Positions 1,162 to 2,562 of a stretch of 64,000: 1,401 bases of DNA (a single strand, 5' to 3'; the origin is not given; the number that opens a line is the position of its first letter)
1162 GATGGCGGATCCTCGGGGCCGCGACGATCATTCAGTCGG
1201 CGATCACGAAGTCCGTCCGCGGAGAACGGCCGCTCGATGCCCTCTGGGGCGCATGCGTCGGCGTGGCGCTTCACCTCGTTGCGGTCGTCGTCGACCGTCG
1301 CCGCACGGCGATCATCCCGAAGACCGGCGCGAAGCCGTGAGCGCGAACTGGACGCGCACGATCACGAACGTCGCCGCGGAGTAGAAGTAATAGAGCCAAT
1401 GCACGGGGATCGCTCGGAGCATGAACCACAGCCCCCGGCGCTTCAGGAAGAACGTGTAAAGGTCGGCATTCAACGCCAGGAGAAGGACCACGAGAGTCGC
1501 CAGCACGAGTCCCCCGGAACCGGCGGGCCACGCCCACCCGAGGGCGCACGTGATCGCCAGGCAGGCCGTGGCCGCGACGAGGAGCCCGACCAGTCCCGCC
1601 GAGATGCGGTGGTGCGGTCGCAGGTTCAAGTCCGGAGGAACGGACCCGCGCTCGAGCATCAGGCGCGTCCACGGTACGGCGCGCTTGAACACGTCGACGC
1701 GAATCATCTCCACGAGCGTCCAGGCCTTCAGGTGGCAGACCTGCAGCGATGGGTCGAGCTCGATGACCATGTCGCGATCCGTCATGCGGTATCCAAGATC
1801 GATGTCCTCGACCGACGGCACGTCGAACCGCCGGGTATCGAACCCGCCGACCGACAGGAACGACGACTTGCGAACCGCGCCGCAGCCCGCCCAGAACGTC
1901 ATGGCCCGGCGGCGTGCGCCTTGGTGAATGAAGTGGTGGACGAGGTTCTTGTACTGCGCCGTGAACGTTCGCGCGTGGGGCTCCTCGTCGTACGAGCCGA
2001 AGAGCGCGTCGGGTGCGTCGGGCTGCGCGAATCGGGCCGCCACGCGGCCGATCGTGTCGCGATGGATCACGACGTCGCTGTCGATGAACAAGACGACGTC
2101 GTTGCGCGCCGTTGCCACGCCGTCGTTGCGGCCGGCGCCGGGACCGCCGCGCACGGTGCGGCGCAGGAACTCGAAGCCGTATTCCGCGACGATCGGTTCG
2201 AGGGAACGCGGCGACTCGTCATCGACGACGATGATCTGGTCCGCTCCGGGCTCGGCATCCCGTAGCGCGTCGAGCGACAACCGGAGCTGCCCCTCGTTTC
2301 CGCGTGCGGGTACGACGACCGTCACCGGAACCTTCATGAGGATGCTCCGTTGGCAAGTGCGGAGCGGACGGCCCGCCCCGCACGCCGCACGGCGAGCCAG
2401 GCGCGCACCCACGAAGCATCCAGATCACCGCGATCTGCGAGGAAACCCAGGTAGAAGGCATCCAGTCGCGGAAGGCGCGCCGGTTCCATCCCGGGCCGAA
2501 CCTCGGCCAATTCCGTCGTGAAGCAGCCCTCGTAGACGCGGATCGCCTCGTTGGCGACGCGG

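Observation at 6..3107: ArnC-like GT2 plus ArnD-like NodB deacetylase pair next to membrane proteins: possible polyprenyl-P aminosugar module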

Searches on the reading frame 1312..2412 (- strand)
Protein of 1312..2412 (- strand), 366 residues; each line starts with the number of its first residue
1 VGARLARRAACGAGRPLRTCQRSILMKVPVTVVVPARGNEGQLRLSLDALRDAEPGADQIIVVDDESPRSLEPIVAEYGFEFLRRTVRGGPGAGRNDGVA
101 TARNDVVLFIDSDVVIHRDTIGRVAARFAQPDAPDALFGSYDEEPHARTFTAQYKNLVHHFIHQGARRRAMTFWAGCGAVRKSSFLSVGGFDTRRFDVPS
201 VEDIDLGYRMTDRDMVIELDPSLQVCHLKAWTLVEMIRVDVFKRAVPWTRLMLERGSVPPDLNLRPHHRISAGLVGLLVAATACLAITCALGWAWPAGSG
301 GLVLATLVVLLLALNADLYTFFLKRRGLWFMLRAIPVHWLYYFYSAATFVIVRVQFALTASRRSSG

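Call 3: search_protein_families(library=pfam, proteins=[window:1312-2412:-], max_evalue=0.01)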
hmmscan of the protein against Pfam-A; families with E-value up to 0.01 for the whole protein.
window:1312-2412:- (366 aa): 5 families
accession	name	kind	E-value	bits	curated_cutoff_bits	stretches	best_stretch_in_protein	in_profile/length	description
PF00535.33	Glycos_transf_2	-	1.4e-21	77.6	23.3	1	31-184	1-163/168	Glycosyl transferase family 2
PF13641.12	Glyco_tranf_2_3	-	2.8e-09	37.7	27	1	29-218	2-202/230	Glycosyltransferase like family 2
PF10111.15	Glyco_tranf_2_2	-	8.7e-08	32.4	27.3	1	59-234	31-223/276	Glycosyltransferase like family 2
PF13632.12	Glyco_trans_2_3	-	1.6e-05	25.3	27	1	107-313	2-194/198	Glycosyl transferase family group 2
PF13506.12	Glyco_transf_21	-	9.2e-05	22.4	21.7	1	98-219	25-146/174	Glycosyl transferase family 21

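Call 4: search_protein_families(library=ncbifam, proteins=[window:1312-2412:-], max_evalue=0.01)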
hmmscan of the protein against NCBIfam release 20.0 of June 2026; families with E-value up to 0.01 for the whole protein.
window:1312-2412:- (366 aa): 11 families
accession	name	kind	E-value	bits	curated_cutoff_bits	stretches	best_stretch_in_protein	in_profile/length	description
TIGR03965.1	mycofact_glyco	equivalog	3.1e-22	79.1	280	1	29-237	75-290/467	mycofactocin biosynthesis glycosyltransferase MftF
NF041875.1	EPS_EpsD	equivalog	1.1e-19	71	370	1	30-227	1-206/325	exopolysaccharide biosynthesis glycosyltransferase EpsD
TIGR04283.1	glyco_like_mftF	equivalog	1.3e-09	37.9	182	1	31-214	2-173/221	TIGR04283 family arsenosugar biosynthesis glycosyltransferase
NF050819.1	PolSacchBiosHfsG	equivalog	3.2e-05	23.2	500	1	31-221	15-212/302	polysaccharide biosynthesis protein HfsG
NF038299.1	EPS_HpsN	equivalog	7.8e-05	21.8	425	1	30-130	3-108/317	hormogonium polysaccharide biosynthesis glycosyltransferase HpsN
TIGR03937.1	PgaC_IcaA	equivalog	0.00015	20.8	422.3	1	29-224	46-247/407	poly-beta-1,6-N-acetyl-D-glucosamine synthase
NF010496.0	PRK13915.1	equivalog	0.0014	17.7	262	1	28-116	31-129/307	glucosyl-3-phosphoglycerate synthase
TIGR03469.1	HpnB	hypoth_equivalog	0.0018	17.4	379.25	0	29-68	45-85/386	hopene-associated glycosyltransferase HpnB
NF007482.0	PRK10073.1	equivalog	0.0019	17.3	423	1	30-118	8-100/334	glycosyltransferase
TIGR04242.1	nodulat_NodC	equivalog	0.0046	16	550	1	30-133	50-161/395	chitooligosaccharide synthase NodC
NF038302.1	EPS_HpsE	equivalog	0.0067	15.4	300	1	30-140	3-122/307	hormogonium polysaccharide biosynthesis glycosyltransferase HpsE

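Call 7: find_encoding_contigs(protein=window:1312-2337:-, flank=10000, max_places=6)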
Protein window:1312-2337:- (341 aa): no gene with exactly this product is on record in the collection.

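Call 8: find_homologous_proteins(query=window:1312-2337:-)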
Query window:1312-2337:- (341 aa): 1924 proteins with E <= 0.001 among 8000 candidates; the best 120 are listed.
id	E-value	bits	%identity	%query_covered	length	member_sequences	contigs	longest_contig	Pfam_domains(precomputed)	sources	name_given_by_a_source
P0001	6.7e-228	773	100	100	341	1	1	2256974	PF10111.15,PF13641.13,PF00535.33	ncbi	-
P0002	3.5e-143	495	66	99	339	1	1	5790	PF13632.13,PF10111.15,PF13641.13,PF00535.33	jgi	jgi:GT2 family glycosyltransferase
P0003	6.1e-139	481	64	97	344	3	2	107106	PF10111.15,PF13506.14,PF13641.13,PF00535.33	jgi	jgi:glycosyltransferase involved in cell wall biosynthesis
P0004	9.5e-137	474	64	94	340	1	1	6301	PF10111.15,PF13506.14,PF13641.13,PF00535.33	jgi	jgi:GT2 family glycosyltransferase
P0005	4.5e-136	471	65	95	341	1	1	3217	PF10111.15,PF13506.14,PF13641.13,PF00535.33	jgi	jgi:GT2 family glycosyltransferase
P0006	5.3e-134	465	67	97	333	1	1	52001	PF10111.15,PF13506.14,PF13641.13,PF00535.33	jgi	jgi:GT2 family glycosyltransferase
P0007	8.3e-134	464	66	95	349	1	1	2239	PF10111.15,PF13506.14,PF13641.13,PF00535.33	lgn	-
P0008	2.6e-133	462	64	96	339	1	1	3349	PF13632.13,PF10111.15,PF13506.14,PF13641.13,PF00535.33,PF12804.14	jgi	jgi:GT2 family glycosyltransferase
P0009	1.8e-131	456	63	96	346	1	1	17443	PF10111.15,PF13506.14,PF13641.13,PF00535.33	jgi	jgi:glycosyltransferase involved in cell wall biosynthesis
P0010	3.4e-131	455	65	97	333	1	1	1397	PF10111.15,PF13506.14,PF13641.13,PF00535.33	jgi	jgi:GT2 family glycosyltransferase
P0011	1.8e-130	453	62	99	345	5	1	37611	PF10111.15,PF13506.14,PF00535.33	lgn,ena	-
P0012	6.7e-127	441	62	95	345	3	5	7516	PF10111.15,PF00535.33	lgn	-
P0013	1.3e-126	440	62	97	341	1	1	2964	PF10111.15,PF13506.14,PF13641.13,PF00535.33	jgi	jgi:glycosyltransferase involved in cell wall biosynthesis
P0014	1.5e-122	427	59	92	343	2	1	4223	PF10111.15,PF13506.14,PF13641.13,PF00535.33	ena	-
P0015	4.2e-110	386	67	79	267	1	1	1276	PF13632.13,PF13506.14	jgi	jgi:GT2 family glycosyltransferase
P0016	3.6e-109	383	67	74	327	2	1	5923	PF10111.15,PF13641.13,PF00535.33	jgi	jgi:glycosyltransferase involved in cell wall biosynthesis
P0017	1.7e-88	315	45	96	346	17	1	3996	PF10111.15,PF13506.14,PF13641.13,PF00535.33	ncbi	-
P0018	6.6e-88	313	50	94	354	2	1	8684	PF10111.15,PF13506.14,PF13641.13,PF00535.33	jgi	-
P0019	1.3e-87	312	46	99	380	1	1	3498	PF13632.13,PF10111.15,PF13506.14,PF13641.13,PF00535.33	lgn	-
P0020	1.3e-87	312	51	95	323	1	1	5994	PF10111.15,PF13506.14,PF13641.13,PF00535.33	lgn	-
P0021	1.5e-87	312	46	97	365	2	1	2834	PF10111.15,PF13506.14,PF13641.13,PF00535.33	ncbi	-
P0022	3.4e-87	311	46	99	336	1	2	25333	PF10111.15,PF13506.14,PF13641.13,PF00535.33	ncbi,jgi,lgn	jgi:glycosyltransferase involved in cell wall biosynthesis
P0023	1.1e-86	309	46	94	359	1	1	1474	PF13632.13,PF10111.15,PF13641.13,PF00535.33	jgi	jgi:glycosyltransferase involved in cell wall biosynthesis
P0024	1.9e-86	308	43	98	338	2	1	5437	PF10111.15,PF13506.14,PF13641.13,PF00535.33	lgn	-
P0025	3.2e-86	307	48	98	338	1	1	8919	PF10111.15,PF13506.14,PF13641.13,PF00535.33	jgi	-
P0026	3.8e-86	307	46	96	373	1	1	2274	PF10111.15,PF13506.14,PF13641.13,PF00535.33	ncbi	-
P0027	3.8e-86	307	49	97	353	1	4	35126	PF13632.13,PF10111.15,PF13506.14,PF13641.13,PF00535.33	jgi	jgi:CTP:molybdopterin cytidylyltransferase MocA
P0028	4.6e-86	307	45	98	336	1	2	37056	PF10111.15,PF13506.14,PF13641.13,PF00535.33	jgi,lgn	jgi:glycosyltransferase involved in cell wall biosynthesis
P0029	7.3e-86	306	43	99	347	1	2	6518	PF10111.15,PF13506.14,PF13641.13,PF00535.33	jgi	jgi:glycosyltransferase involved in cell wall biosynthesis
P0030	1.4e-85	305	43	98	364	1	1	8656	PF13632.13,PF10111.15,PF13506.14,PF13641.13,PF00535.33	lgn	-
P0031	1.7e-85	305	45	97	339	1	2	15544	PF13632.13,PF10111.15,PF13506.14,PF13641.13,PF00535.33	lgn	-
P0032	2.9e-85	304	49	97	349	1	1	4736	PF13632.13,PF10111.15,PF13506.14,PF13641.13,PF00535.33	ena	-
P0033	4.0e-85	304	48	97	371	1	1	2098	PF10111.15,PF13506.14,PF13641.13,PF00535.33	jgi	jgi:glycosyltransferase involved in cell wall biosynthesis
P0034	5.0e-85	304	47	93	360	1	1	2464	PF13632.13,PF10111.15,PF13506.14,PF13641.13,PF00535.33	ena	-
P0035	5.8e-85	303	54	74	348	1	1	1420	PF10111.15,PF13506.14,PF13641.13,PF00535.33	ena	-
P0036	9.0e-85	303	49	96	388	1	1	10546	PF13632.13,PF10111.15,PF13506.14,PF13641.13,PF00535.33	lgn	-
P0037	9.5e-85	303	47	97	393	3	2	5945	PF10111.15,PF13506.14,PF13641.13,PF00535.33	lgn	-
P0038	1.9e-84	302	47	94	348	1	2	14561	PF10111.15,PF13506.14,PF13641.13,PF00535.33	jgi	jgi:glycosyltransferase involved in cell wall biosynthesis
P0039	2.4e-84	301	49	92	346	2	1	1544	PF13632.13,PF10111.15,PF13506.14,PF13641.13,PF00535.33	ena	-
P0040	2.6e-84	301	46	94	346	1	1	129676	PF10111.15,PF13506.14,PF13641.13,PF00535.33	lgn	-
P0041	2.8e-84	301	46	98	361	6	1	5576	PF10111.15,PF13506.14,PF13641.13,PF00535.33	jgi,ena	-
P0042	3.0e-84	301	44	97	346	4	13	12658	PF13632.13,PF10111.15,PF13506.14,PF13641.13,PF00535.33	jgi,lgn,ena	jgi:glycosyltransferase involved in cell wall biosynthesis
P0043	3.2e-84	301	45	99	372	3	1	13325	PF10111.15,PF13506.14,PF13641.13,PF00535.33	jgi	jgi:glycosyltransferase involved in cell wall biosynthesis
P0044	3.5e-84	301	46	96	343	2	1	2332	PF13632.13,PF10111.15,PF13506.14,PF13641.13,PF00535.33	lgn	-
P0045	3.8e-84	301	43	99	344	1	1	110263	PF13632.13,PF10111.15,PF13506.14,PF13641.13,PF00535.33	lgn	-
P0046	4.3e-84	300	44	99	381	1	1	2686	PF13632.13,PF10111.15,PF13506.14,PF13641.13,PF00535.33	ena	-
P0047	4.4e-84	300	46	97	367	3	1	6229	PF13632.13,PF10111.15,PF13506.14,PF13641.13,PF00535.33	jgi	-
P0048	5.3e-84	300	45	96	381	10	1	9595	PF13632.13,PF10111.15,PF13506.14,PF13641.13,PF00535.33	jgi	jgi:glycosyltransferase involved in cell wall biosynthesis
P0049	5.9e-84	300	46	96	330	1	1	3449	PF10111.15,PF13641.13,PF00535.33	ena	-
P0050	6.3e-84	300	47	95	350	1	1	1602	PF13632.13,PF10111.15,PF13506.14,PF13641.13,PF00535.33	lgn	-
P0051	7.0e-84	300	46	98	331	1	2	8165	PF10111.15,PF13506.14,PF13641.13,PF00535.33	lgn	-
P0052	1.2e-83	299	46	95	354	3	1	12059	PF13632.13,PF10111.15,PF13641.13,PF00535.33,PF12804.14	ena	-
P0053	1.5e-83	299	43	99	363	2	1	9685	PF13632.13,PF10111.15,PF13506.14,PF13641.13,PF00535.33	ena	-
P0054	1.7e-83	299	46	94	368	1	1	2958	PF13632.13,PF10111.15,PF13506.14,PF13641.13,PF00535.33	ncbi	-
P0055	1.7e-83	299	44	94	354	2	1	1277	PF13632.13,PF10111.15,PF13506.14,PF13641.13,PF00535.33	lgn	-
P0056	1.8e-83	298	47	94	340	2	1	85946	PF13632.13,PF10111.15,PF13641.13,PF00535.33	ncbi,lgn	-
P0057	1.8e-83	298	44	96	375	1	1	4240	PF13632.13,PF10111.15,PF13506.14,PF13641.13,PF00535.33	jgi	jgi:glycosyltransferase involved in cell wall biosynthesis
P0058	2.0e-83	298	45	95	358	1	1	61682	PF10111.15,PF13506.14,PF13641.13,PF00535.33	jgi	jgi:glycosyltransferase involved in cell wall biosynthesis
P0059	2.0e-83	298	44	95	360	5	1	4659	PF10111.15,PF13506.14,PF13641.13,PF00535.33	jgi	-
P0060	2.4e-83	298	46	94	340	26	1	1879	PF10111.15,PF13506.14,PF13641.13,PF00535.33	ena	-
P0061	3.0e-83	298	44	94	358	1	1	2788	PF13632.13,PF10111.15,PF13506.14,PF13641.13,PF00535.33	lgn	-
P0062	3.8e-83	297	44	95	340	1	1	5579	PF13632.13,PF10111.15,PF13506.14,PF13641.13,PF00535.33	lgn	-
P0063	3.9e-83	297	44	98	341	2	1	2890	PF13632.13,PF10111.15,PF13506.14,PF13641.13,PF00535.33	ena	-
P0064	4.5e-83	297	46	99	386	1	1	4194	PF13632.13,PF10111.15,PF13506.14,PF13641.13,PF00535.33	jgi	jgi:glycosyltransferase involved in cell wall biosynthesis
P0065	4.6e-83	297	48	94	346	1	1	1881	PF10111.15,PF13506.14,PF13641.13,PF00535.33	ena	-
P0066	5.4e-83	297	45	94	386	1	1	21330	PF13632.13,PF10111.15,PF13506.14,PF13641.13,PF00535.33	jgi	jgi:glycosyltransferase involved in cell wall biosynthesis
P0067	6.4e-83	297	45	98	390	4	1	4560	PF10111.15,PF13506.14,PF13641.13,PF00535.33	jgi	jgi:glycosyltransferase involved in cell wall biosynthesis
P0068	7.0e-83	297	45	94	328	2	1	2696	PF13632.13,PF10111.15,PF13506.14,PF13641.13,PF00535.33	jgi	jgi:glycosyltransferase involved in cell wall biosynthesis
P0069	7.3e-83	296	45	94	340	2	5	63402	PF10111.15,PF13506.14,PF13641.13,PF00535.33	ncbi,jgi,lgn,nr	ncbi:MAG: glycosyltransferase [Candidatus Dadabacteria bacterium]|nr:glycosyltransferase [Candidatus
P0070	8.4e-83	296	46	95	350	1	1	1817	PF13632.13,PF10111.15,PF13506.14,PF13641.13,PF00535.33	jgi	-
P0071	8.5e-83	296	43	94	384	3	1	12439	PF13632.13,PF10111.15,PF13506.14,PF13641.13,PF00535.33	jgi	jgi:glycosyltransferase involved in cell wall biosynthesis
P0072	9.2e-83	296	43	97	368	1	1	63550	PF10111.15,PF13506.14,PF13641.13,PF00535.33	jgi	jgi:glycosyltransferase involved in cell wall biosynthesis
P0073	1.0e-82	296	45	98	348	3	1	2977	PF13632.13,PF10111.15,PF13506.14,PF13641.13,PF00535.33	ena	-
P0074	1.0e-82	296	44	99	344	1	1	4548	PF13632.13,PF10111.15,PF13506.14,PF13641.13,PF00535.33,PF02709.21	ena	-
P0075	1.0e-82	296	45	95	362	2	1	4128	PF13632.13,PF10111.15,PF13506.14,PF13641.13,PF00535.33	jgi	jgi:glycosyltransferase involved in cell wall biosynthesis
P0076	1.6e-82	295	43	96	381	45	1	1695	PF10111.15,PF13506.14,PF13641.13,PF00535.33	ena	-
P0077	1.7e-82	295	43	96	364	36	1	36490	PF13632.13,PF10111.15,PF13506.14,PF13641.13,PF00535.33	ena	-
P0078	1.7e-82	295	43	99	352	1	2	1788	PF13632.13,PF10111.15,PF13506.14,PF13641.13,PF00535.33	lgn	-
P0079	1.8e-82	295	45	99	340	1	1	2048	PF10111.15,PF13506.14,PF13641.13,PF00535.33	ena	-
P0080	2.8e-82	295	43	96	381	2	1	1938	PF13632.13,PF10111.15,PF13506.14,PF13641.13,PF00535.33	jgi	jgi:glycosyltransferase involved in cell wall biosynthesis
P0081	4.3e-82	294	42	98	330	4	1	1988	PF13632.13,PF10111.15,PF13506.14,PF13641.13,PF00535.33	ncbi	-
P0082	5.4e-82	294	43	95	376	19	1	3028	PF10111.15,PF13641.13,PF00535.33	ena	-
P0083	5.8e-82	293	46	94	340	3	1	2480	PF10111.15,PF13641.13,PF00535.33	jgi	-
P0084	6.5e-82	293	46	95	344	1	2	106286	PF13632.13,PF10111.15,PF13506.14,PF13641.13,PF00535.33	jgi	jgi:glycosyltransferase involved in cell wall biosynthesis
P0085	7.1e-82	293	44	96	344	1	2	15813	PF10111.15,PF13506.14,PF13641.13,PF00535.33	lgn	-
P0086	1.2e-81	292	43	96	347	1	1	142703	PF10111.15,PF13506.14,PF13641.13,PF00535.33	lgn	-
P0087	1.2e-81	292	46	98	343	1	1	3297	PF10111.15,PF13506.14,PF13641.13,PF00535.33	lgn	-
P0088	1.3e-81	292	44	94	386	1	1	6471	PF13632.13,PF10111.15,PF13641.13,PF00535.33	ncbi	-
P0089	1.3e-81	292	44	95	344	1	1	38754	PF13632.13,PF10111.15,PF13506.14,PF13641.13,PF00535.33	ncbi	-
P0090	1.5e-81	292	43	99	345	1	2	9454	PF13632.13,PF10111.15,PF13506.14,PF13641.13,PF00535.33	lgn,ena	-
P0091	1.6e-81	292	46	94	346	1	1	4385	PF10111.15,PF13506.14,PF13641.13,PF00535.33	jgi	jgi:glycosyltransferase involved in cell wall biosynthesis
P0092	1.7e-81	292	44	98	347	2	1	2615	PF10111.15,PF13641.13,PF00535.33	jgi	-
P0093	1.9e-81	292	43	100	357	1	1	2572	PF13632.13,PF10111.15,PF13506.14,PF13641.13,PF00535.33,PF02709.21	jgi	jgi:glycosyltransferase involved in cell wall biosynthesis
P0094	1.9e-81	292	45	99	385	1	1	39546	PF10111.15,PF13506.14,PF13641.13,PF00535.33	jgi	jgi:glycosyltransferase involved in cell wall biosynthesis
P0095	2.0e-81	292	44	98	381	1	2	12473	PF13632.13,PF10111.15,PF13506.14,PF13641.13,PF00535.33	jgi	jgi:glycosyltransferase involved in cell wall biosynthesis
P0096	2.0e-81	292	43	94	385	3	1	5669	PF13632.13,PF10111.15,PF13506.14,PF13641.13,PF00535.33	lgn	-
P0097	2.5e-81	291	45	99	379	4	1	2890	PF13632.13,PF10111.15,PF13506.14,PF13641.13,PF00535.33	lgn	-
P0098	2.5e-81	291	47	96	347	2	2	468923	PF10111.15,PF13641.13,PF00535.33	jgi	jgi:hypothetical protein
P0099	2.6e-81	291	44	96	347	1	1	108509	PF10111.15,PF13506.14,PF13641.13,PF00535.33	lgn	-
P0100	2.8e-81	291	47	95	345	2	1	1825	PF13632.13,PF10111.15,PF13506.14,PF13641.13,PF00535.33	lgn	-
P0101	3.1e-81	291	44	94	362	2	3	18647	PF13632.13,PF10111.15,PF13506.14,PF13641.13,PF00535.33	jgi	jgi:glycosyltransferase involved in cell wall biosynthesis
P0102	3.1e-81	291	46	99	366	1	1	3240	PF13632.13,PF10111.15,PF13506.14,PF13641.13,PF00535.33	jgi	jgi:GT2 family glycosyltransferase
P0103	3.3e-81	291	43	99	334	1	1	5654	PF10111.15,PF13506.14,PF13641.13,PF00535.33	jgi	-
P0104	3.7e-81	291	45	98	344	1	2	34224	PF10111.15,PF13506.14,PF13641.13,PF00535.33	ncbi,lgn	-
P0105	3.8e-81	291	45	95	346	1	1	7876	PF13632.13,PF10111.15,PF13506.14,PF13641.13,PF00535.33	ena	-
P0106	4.2e-81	291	43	96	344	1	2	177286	PF10111.15,PF13506.14,PF13641.13,PF00535.33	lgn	-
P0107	4.4e-81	291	46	99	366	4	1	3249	PF10111.15,PF13506.14,PF13641.13,PF00535.33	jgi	-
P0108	4.5e-81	291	46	96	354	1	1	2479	PF13632.13,PF10111.15,PF13506.14,PF13641.13,PF00535.33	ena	-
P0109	4.8e-81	290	45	96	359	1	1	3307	PF10111.15,PF13506.14,PF13641.13,PF00535.33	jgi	jgi:glycosyltransferase involved in cell wall biosynthesis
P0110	4.8e-81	290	44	95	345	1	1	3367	PF13632.13,PF10111.15,PF13506.14,PF13641.13,PF00535.33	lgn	-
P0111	5.9e-81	290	46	96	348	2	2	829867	PF10111.15,PF13506.14,PF13641.13,PF00535.33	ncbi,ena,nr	ncbi:MAG: glycosyltransferase [Acidobacteriia bacterium]|nr:glycosyltransferase [Terriglobia bacteri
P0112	6.2e-81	290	45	94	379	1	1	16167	PF10111.15,PF13506.14,PF13641.13,PF00535.33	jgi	jgi:glycosyltransferase involved in cell wall biosynthesis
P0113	6.4e-81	290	44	98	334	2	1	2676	PF10111.15,PF13506.14,PF13641.13,PF00535.33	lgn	-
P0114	6.8e-81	290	45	95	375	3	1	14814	PF10111.15,PF13641.13,PF00535.33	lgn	-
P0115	6.8e-81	290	44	97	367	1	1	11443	PF10111.15,PF13506.14,PF13641.13,PF00535.33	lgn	-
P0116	7.3e-81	290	43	98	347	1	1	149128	PF10111.15,PF13506.14,PF13641.13,PF00535.33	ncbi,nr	ncbi:MAG: hypothetical protein DHS20C13_04960 [Thermodesulfobacteriota bacterium]|nr:MAG: hypothetic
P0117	7.6e-81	290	44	96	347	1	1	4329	PF13632.13,PF10111.15,PF13506.14,PF13641.13,PF00535.33,PF12804.14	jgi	-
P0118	7.8e-81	290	43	95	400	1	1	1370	PF13632.13,PF10111.15,PF13641.13,PF00535.33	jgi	jgi:glycosyltransferase involved in cell wall biosynthesis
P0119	9.2e-81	290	44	94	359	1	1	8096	PF13632.13,PF10111.15,PF13506.14,PF13641.13,PF00535.33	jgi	jgi:glycosyltransferase involved in cell wall biosynthesis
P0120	1.1e-80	289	45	91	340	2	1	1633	PF13632.13,PF10111.15,PF13506.14,PF13641.13,PF00535.33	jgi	jgi:glycosyltransferase involved in cell wall biosynthesis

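Call 9: find_encoding_contigs(protein=P0001, flank=10000, max_places=3)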
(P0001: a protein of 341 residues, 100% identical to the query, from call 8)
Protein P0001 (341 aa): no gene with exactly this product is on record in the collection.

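Call 10: list_cluster_members(proteins=[P0001, P0003, P0017, P0022])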
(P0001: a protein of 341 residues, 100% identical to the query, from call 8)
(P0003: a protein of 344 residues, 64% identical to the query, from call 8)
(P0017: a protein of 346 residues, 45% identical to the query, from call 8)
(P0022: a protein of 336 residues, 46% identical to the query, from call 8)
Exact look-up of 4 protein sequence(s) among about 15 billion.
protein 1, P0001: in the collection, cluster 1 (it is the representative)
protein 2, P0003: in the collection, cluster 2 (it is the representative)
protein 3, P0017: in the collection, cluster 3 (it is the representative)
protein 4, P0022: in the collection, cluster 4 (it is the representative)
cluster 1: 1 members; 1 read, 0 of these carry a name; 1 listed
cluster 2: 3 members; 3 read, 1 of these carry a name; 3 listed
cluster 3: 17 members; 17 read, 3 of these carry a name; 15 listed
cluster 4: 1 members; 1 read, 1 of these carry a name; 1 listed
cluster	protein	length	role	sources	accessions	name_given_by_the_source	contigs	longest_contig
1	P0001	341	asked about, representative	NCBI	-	-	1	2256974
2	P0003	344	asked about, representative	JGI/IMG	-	glycosyltransferase involved in cell wall biosynthesis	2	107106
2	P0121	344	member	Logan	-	-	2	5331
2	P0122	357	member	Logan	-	-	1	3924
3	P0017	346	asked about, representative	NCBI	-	-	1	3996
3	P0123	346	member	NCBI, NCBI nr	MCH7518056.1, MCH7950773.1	MAG: glycosyltransferase family 2 protein [Candidatus Dadabacteria bacterium] | glycosyltransferase family 2 protein [Candidatus Dadabacteria bacterium]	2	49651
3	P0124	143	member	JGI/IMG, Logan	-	glycosyltransferase involved in cell wall biosynthesis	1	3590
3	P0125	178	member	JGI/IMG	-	glycosyltransferase involved in cell wall biosynthesis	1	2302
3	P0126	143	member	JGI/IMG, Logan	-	-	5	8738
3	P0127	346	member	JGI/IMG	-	-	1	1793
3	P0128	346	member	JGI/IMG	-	-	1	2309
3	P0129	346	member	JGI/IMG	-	-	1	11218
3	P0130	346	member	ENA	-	-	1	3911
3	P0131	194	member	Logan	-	-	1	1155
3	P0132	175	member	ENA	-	-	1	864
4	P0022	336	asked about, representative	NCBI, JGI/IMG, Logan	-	glycosyltransferase involved in cell wall biosynthesis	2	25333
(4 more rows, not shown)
